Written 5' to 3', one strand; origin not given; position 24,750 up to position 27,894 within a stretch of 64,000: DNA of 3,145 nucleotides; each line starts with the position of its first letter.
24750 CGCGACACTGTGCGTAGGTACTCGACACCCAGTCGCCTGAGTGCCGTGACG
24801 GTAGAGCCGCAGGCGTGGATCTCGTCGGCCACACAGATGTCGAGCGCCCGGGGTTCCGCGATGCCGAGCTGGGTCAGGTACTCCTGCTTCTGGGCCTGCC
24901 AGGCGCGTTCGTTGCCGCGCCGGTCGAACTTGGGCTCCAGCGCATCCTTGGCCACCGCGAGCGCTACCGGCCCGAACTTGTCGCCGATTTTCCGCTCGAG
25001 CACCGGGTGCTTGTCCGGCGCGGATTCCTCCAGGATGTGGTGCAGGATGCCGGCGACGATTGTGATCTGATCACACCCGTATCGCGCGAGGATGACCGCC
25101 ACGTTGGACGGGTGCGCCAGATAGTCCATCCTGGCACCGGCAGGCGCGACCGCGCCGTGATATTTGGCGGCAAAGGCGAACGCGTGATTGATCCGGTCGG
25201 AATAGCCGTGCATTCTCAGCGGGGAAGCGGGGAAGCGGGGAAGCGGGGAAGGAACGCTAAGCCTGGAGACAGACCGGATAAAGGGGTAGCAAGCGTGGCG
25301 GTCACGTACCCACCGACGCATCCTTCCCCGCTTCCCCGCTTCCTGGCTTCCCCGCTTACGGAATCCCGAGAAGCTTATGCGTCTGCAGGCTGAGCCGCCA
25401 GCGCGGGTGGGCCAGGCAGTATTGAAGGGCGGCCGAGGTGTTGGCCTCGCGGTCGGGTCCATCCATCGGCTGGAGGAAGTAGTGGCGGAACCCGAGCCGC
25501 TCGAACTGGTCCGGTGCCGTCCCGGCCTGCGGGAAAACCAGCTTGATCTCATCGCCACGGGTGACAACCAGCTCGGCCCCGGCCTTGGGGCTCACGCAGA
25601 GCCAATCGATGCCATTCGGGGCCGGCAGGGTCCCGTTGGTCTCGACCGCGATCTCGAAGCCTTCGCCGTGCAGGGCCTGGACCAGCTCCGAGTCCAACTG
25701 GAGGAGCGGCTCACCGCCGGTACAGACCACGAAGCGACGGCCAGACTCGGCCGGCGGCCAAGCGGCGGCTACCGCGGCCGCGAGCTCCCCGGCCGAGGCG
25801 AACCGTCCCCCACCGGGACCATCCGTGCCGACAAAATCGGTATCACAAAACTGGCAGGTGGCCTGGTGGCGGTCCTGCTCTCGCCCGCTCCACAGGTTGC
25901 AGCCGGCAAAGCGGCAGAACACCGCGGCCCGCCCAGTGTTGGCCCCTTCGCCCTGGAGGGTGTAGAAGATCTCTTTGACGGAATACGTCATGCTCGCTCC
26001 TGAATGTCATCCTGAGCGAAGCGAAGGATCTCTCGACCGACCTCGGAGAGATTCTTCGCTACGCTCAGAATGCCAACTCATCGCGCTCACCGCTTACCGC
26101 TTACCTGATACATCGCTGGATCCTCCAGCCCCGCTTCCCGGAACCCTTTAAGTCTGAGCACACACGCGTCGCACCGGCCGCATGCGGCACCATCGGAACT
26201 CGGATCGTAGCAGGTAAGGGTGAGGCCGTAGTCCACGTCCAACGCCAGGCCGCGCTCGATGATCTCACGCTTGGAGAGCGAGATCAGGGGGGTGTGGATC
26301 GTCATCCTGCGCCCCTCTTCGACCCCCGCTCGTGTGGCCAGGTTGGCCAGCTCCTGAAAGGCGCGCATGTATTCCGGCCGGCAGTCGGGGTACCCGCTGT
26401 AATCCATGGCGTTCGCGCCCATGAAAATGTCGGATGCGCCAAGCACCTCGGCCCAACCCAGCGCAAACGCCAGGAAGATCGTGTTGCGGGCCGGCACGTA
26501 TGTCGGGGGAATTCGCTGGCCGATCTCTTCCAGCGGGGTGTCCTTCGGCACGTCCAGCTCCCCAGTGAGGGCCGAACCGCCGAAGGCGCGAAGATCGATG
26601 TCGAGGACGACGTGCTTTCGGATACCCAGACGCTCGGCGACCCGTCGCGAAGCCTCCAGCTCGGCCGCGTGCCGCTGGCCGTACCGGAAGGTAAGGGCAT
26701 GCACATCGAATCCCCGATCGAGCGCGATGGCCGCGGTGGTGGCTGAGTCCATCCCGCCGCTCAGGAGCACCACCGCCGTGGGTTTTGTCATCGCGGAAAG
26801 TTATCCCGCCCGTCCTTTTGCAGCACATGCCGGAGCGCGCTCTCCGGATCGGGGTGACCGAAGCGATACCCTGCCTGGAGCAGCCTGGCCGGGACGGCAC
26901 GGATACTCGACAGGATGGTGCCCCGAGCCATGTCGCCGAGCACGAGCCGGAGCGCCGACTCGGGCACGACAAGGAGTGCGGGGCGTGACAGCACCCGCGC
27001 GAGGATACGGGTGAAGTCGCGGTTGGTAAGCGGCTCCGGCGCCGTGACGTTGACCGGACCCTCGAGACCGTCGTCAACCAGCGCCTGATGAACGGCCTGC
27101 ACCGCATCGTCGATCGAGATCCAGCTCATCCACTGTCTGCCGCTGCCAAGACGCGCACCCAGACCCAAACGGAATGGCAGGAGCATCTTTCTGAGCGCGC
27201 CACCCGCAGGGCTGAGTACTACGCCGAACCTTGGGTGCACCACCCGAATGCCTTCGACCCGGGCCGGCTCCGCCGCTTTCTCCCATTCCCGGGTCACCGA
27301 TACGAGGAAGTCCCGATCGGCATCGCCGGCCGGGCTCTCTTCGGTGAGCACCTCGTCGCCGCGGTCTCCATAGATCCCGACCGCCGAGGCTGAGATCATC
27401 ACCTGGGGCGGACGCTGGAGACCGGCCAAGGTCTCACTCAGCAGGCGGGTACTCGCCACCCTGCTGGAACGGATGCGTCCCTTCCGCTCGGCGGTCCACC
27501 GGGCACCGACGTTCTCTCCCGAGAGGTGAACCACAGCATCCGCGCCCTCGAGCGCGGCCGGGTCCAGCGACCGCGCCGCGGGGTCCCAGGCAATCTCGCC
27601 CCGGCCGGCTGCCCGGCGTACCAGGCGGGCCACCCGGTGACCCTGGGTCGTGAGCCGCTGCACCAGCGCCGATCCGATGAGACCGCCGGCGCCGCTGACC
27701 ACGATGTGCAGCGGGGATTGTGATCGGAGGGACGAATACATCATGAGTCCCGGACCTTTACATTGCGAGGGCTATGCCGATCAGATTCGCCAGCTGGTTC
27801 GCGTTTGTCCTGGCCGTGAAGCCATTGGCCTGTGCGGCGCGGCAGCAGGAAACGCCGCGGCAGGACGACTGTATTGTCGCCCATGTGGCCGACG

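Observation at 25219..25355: The entire queE-HD intergenic spacer is one inverted pair of (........)4 arrays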

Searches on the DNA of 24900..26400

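Call 38: search_rna_families(source=window, start=24900, end=26400, threshold=evalue, max_evalue=10)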
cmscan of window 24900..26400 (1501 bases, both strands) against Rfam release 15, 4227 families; matches with E-value up to 10: 19.
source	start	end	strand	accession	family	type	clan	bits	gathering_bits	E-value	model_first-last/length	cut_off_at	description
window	25219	25355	-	RF04159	MIR1437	Gene; miRNA;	-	40.9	168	4e-05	1-192/192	no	MIR1437 microRNA precursor family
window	25204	25362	+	RF04119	MIR1858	Gene; miRNA;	-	37.8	137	0.00019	1-197/197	no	MIR1858 microRNA precursor family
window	25205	25371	-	RF04119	MIR1858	Gene; miRNA;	-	36.4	137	0.00039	1-197/197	no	MIR1858 microRNA precursor family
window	25222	25352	-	RF03964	mir-H1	Gene; miRNA;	-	35.4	97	0.001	1-85/85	no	mir-H1 microRNA precursor family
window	25227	25347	+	RF03964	mir-H1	Gene; miRNA;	-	30.6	97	0.012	1-85/85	no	mir-H1 microRNA precursor family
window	26010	26070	-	RF04159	MIR1437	Gene; miRNA;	-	25.3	168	0.11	1-192/192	no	MIR1437 microRNA precursor family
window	25237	25337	-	RF00891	mir-671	Gene; miRNA;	-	24.9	65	0.18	1-84/84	no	mir-671 microRNA precursor family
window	25225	25350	+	RF00802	mir-207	Gene; miRNA;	-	24.5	88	0.084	1-78/78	no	mir-207 microRNA precursor family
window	25230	25343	-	RF03778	mir-483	Gene; miRNA;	-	24.1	60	0.11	1-75/75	no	mir-483 microRNA precursor family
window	25230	25345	+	RF00912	mir-877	Gene; miRNA;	-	24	47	0.067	1-86/86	no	mir-877 microRNA precursor family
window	25234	25341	+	RF03778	mir-483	Gene; miRNA;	-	21.8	60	0.42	1-75/75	no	mir-483 microRNA precursor family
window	25219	25357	+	RF04203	MIR1144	Gene; miRNA;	-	20.9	90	0.59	1-197/197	no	MIR1144 microRNA precursor family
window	25205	25368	-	RF04203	MIR1144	Gene; miRNA;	-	20.7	90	0.66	1-197/197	no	MIR1144 microRNA precursor family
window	25240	25333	-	RF04279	mir-H20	Gene; miRNA;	CL00141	20.1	99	1.1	1-82/82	no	mir-H20 microRNA precursor family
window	25232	25342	+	RF04279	mir-H20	Gene; miRNA;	CL00141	19.3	99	1.7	1-82/82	no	mir-H20 microRNA precursor family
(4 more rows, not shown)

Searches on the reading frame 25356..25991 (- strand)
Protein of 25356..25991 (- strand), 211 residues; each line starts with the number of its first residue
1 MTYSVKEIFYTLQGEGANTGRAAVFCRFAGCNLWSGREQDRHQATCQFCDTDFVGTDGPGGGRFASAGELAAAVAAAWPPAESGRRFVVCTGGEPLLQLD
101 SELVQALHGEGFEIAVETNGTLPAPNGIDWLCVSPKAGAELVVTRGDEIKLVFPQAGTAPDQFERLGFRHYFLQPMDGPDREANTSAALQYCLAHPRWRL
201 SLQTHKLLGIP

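Call 14: search_protein_families(library=pfam, proteins=[window:25356-25991:-])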
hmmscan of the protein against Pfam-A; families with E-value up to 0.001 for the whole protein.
window:25356-25991:- (211 aa): 1 family
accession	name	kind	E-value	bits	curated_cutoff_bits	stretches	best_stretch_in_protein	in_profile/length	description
PF04055.27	Radical_SAM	-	1.1e-07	32.6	29.5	1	45-131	10-105/166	Radical SAM superfamily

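Call 15: search_protein_families(library=ncbifam, proteins=[window:25356-25991:-])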
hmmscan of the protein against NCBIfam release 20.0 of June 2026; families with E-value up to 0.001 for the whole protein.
window:25356-25991:- (211 aa): 6 families
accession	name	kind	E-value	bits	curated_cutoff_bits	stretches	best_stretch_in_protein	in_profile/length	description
TIGR04508.1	queE_Cx14CxxC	equivalog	4.5e-110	366.4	240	1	3-211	1-208/208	7-carboxy-7-deazaguanine synthase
TIGR04322.1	rSAM_QueE_Ecoli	equivalog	8.3e-18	64.7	200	1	9-210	1-214/215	7-carboxy-7-deazaguanine synthase QueE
TIGR04349.1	rSAM_QueE_gams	hypoth_equivalog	1.9e-15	57.1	300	1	5-123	3-101/210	7-carboxy-7-deazaguanine synthase QueE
TIGR03963.1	rSAM_QueE_Clost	equivalog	4.3e-14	52.7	260.1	1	3-122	1-104/219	putative 7-carboxy-7-deazaguanine synthase QueE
TIGR03365.1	Bsubt_queE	equivalog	5.3e-11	42.5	206.1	1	4-144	4-135/238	7-carboxy-7-deazaguanine synthase QueE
TIGR02495.1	NrdG2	equivalog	0.00057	19.3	131.15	0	88-124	66-103/193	anaerobic ribonucleoside-triphosphate reductase activating protein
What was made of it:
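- Checked: Gene identities hold. queE matches TIGR04508 at 4.5e-110, the downstream gene is HD_4, and queC lies upstream (calls 14, 15).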

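Call 17: find_encoding_contigs(protein=window:25356-25991:-, flank=3000, max_places=10)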
Protein window:25356-25991:- (211 aa): no gene with exactly this product is on record in the collection.

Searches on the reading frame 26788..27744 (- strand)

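Call 14: search_protein_families(library=pfam, proteins=[window:26788-27744:-])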
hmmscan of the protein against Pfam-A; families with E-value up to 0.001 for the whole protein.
window:26788-27744:- (318 aa): 3 families
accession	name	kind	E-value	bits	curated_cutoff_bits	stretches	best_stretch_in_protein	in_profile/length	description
PF08338.16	DUF1731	-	4.8e-18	65.1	27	1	260-307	1-47/47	Domain of unknown function (DUF1731)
PF01370.27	Epimerase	-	4.9e-16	59.3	20.9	1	14-224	1-227/240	NAD dependent epimerase/dehydratase family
PF16363.11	GDP_Man_Dehyd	-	0.00058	19.8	27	0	16-46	2-32/332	GDP-mannose 4,6 dehydratase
